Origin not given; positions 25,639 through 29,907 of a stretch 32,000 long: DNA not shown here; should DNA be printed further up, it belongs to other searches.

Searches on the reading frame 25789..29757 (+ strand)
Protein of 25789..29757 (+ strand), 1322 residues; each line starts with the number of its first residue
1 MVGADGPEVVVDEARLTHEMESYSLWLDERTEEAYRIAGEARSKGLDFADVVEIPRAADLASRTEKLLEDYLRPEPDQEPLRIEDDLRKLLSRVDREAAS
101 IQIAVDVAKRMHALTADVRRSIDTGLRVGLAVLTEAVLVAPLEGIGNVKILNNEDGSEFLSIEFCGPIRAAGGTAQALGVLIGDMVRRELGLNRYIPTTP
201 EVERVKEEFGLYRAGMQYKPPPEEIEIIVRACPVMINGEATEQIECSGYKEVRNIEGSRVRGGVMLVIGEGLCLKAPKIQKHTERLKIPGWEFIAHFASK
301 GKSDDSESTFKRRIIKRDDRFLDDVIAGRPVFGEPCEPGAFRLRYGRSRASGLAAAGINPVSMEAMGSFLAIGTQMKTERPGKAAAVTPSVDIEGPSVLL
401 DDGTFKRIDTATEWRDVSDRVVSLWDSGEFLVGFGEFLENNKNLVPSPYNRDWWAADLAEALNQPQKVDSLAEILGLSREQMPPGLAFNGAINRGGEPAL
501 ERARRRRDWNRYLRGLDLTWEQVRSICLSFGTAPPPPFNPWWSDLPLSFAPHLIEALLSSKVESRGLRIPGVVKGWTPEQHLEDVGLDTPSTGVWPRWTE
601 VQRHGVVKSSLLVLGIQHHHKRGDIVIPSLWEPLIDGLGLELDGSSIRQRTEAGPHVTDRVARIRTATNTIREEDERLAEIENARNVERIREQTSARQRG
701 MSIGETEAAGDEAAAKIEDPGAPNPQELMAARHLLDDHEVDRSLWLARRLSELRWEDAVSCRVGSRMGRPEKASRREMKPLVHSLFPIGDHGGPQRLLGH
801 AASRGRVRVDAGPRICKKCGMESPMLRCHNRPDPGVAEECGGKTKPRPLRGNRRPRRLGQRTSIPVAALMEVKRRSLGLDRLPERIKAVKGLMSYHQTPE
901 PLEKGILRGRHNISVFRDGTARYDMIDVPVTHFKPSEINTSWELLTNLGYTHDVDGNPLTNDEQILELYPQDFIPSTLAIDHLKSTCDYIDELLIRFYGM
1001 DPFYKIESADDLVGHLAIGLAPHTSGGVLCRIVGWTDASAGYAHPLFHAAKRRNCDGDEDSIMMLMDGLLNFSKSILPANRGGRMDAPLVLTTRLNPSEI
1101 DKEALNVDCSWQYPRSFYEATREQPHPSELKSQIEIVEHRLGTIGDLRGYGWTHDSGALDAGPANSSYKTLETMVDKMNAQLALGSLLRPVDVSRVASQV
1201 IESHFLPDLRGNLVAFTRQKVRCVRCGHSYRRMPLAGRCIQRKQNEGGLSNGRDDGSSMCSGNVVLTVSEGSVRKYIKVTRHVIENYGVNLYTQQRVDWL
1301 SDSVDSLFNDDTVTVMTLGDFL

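Call 23: search_protein_families(library=pfam, proteins=[window:25789-29757:+], max_evalue=0.001)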
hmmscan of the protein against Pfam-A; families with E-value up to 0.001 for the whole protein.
window:25789-29757:+ (1322 aa): 3 families
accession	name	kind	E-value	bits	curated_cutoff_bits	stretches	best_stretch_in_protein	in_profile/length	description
PF24846.1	PolC_DP2_cat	-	4e-131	436.8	24.3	1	883-1177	5-299/299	DNA polymerase II large subunit DP2, catalytic domain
PF03833.19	PolC_DP2_N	-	2.5e-89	299.5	24.3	1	23-299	2-270/271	DNA polymerase II large subunit DP2, N-terminal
PF24844.1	PolC_DP2_central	-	5.8e-88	295.7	24.3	2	313-467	6-160/372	DNA polymerase II large subunit DP2, central domain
